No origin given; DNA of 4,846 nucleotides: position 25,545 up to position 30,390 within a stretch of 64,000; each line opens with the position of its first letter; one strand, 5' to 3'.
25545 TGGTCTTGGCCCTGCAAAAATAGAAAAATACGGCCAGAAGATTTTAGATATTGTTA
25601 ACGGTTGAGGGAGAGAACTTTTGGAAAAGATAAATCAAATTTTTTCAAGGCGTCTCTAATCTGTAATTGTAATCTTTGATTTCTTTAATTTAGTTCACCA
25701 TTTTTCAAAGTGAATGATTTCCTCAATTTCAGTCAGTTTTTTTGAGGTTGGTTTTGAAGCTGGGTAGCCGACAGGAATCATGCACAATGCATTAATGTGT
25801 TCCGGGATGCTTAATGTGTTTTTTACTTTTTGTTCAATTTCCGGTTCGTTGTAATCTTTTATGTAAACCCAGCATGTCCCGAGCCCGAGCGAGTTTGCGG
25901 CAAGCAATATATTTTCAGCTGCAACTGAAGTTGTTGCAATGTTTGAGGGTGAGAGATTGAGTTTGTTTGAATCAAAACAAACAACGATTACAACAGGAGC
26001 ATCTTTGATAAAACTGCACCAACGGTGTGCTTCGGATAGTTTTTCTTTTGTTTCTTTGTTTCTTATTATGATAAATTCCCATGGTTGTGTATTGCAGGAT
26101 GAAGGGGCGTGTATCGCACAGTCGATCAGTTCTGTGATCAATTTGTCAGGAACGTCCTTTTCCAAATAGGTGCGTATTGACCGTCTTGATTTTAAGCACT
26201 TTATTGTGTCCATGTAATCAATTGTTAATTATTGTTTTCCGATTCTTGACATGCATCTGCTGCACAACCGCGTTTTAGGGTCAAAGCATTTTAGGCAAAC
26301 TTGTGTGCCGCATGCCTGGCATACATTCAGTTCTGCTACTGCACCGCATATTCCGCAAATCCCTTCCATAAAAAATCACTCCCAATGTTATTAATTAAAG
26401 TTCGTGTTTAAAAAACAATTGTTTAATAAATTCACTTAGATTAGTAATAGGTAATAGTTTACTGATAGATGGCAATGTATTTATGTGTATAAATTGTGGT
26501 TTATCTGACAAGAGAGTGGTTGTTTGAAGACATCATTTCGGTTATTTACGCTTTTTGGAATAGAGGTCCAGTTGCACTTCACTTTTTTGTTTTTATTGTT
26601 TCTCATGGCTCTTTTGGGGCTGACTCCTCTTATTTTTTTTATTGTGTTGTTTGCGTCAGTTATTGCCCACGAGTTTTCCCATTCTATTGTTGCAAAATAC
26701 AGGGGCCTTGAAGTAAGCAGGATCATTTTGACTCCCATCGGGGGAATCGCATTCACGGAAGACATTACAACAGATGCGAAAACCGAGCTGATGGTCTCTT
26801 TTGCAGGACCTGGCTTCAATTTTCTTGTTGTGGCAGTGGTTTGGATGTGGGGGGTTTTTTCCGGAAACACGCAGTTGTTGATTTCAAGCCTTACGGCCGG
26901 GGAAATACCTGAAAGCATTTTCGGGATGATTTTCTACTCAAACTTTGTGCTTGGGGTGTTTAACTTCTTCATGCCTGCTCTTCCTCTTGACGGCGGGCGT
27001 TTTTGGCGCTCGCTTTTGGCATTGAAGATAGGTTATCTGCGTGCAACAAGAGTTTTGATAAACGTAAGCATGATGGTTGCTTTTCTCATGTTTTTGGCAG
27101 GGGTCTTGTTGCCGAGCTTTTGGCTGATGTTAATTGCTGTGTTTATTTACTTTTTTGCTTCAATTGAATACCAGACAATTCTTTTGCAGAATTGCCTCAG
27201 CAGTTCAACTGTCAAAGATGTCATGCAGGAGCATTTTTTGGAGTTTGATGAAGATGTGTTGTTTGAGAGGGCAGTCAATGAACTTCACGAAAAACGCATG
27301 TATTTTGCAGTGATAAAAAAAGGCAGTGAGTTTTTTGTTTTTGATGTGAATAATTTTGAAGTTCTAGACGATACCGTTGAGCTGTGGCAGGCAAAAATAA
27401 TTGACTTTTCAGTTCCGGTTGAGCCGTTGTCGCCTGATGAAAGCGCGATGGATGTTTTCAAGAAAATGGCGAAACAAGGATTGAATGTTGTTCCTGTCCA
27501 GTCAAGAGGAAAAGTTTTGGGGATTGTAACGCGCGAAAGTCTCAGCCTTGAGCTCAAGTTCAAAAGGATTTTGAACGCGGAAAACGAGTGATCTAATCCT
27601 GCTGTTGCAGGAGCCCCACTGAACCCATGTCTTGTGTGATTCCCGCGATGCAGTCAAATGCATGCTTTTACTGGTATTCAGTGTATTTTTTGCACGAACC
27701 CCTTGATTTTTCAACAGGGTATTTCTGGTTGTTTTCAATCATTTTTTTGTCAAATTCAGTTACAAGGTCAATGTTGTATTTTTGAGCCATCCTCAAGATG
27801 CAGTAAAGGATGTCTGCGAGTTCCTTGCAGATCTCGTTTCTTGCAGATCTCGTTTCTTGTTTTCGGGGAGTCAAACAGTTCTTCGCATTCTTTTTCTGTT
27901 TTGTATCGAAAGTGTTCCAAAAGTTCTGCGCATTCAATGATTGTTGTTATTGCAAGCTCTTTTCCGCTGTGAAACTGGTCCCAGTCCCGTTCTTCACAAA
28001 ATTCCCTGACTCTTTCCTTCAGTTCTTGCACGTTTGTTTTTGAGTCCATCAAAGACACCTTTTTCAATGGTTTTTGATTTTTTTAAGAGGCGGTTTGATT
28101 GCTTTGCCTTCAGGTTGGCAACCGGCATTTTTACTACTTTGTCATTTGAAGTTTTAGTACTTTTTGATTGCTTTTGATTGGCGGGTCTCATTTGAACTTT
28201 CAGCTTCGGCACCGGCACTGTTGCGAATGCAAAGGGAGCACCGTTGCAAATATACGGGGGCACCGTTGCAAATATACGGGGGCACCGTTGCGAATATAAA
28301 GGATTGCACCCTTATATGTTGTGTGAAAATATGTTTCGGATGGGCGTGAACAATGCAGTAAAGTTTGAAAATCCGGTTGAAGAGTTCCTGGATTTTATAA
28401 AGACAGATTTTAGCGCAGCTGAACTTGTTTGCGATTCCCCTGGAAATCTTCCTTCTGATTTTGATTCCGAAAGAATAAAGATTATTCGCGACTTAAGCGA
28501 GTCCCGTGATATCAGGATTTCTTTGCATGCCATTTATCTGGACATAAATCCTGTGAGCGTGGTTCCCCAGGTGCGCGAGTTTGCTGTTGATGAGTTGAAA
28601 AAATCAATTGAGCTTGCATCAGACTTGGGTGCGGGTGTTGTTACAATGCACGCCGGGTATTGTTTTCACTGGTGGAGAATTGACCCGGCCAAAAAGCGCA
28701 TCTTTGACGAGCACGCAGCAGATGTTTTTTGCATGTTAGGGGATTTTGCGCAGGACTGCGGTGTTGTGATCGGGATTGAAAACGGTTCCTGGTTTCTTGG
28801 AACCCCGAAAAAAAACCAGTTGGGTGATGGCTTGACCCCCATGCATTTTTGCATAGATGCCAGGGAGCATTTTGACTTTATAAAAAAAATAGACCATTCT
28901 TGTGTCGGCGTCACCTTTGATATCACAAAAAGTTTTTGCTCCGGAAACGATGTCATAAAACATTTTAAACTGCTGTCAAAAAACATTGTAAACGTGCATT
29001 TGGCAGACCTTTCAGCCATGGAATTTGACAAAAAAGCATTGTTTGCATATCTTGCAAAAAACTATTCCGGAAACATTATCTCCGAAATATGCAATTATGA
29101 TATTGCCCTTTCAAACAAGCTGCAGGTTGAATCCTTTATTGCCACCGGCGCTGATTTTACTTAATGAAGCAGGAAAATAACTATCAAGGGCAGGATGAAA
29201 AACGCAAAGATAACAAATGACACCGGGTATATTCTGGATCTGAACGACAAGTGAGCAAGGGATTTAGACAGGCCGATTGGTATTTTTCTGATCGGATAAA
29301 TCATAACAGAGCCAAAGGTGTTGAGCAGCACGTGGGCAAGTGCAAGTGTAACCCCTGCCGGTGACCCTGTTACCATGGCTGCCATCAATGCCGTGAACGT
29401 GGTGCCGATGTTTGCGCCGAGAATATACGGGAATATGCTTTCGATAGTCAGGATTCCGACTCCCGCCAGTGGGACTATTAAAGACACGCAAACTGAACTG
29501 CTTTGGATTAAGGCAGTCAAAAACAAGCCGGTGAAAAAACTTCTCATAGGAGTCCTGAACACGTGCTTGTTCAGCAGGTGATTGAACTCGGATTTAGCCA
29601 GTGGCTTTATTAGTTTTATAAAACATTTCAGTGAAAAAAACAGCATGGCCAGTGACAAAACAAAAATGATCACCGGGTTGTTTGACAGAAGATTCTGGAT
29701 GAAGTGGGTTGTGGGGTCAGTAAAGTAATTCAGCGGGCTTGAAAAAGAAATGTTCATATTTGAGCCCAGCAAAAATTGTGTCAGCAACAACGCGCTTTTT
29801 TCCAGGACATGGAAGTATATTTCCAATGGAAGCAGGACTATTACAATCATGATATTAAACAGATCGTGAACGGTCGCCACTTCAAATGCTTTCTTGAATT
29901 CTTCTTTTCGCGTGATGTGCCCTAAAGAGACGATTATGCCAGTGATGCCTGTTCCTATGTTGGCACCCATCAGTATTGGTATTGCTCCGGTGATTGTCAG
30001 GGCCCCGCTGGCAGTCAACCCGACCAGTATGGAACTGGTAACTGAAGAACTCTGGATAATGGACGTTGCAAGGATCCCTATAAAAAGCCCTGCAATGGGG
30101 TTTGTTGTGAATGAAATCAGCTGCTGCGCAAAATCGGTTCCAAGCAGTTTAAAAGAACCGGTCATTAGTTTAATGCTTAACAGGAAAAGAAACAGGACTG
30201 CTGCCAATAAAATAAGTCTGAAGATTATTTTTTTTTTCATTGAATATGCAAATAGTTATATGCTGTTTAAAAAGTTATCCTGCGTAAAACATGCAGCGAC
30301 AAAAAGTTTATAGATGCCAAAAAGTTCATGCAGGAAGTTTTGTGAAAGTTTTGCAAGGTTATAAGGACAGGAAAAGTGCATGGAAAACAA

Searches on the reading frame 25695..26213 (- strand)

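Call 57: search_protein_families(library=pfam, proteins=[window:25695-26213:-], max_evalue=0.00001)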
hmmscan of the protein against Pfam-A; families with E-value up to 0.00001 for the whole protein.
window:25695-26213:- (172 aa): 2 families
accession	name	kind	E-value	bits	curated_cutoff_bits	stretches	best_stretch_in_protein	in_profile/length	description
PF00881.29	Nitroreductase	-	2.8e-31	109.4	23.5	2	7-62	1-56/167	Nitroreductase family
PF14512.11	TM1586_NiRdase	-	7.7e-17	62.1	27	1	100-170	89-152/215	Putative TM nitroreductase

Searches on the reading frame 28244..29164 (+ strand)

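Call 57: search_protein_families(library=pfam, proteins=[window:28244-29164:+], max_evalue=0.00001)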
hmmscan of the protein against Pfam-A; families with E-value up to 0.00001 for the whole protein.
window:28244-29164:+ (306 aa): 1 family
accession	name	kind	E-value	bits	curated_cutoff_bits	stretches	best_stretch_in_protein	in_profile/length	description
PF01261.30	AP_endonuc_2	-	1.2e-25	91.1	31.1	1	55-267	8-213/249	Xylose isomerase-like TIM barrel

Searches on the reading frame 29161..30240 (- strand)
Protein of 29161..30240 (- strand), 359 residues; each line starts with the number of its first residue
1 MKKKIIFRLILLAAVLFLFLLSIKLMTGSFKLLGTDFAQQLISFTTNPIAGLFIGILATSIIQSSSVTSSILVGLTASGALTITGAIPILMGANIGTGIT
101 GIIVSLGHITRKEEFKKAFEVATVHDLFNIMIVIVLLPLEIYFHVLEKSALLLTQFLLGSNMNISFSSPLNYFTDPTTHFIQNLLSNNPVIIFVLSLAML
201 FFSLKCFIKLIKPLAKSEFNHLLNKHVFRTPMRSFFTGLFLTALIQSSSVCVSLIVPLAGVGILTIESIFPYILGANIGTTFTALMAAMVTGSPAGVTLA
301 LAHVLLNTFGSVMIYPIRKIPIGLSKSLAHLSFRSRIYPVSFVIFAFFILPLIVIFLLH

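Call 57: search_protein_families(library=pfam, proteins=[window:29161-30240:-], max_evalue=0.00001)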
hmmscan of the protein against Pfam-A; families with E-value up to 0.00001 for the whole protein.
window:29161-30240:- (359 aa): 1 family
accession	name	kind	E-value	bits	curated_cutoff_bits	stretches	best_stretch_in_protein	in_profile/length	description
PF02690.20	Na_Pi_cotrans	-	2.2e-38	131.8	29.1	2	18-134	1-105/137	Na+/Pi-cotransporter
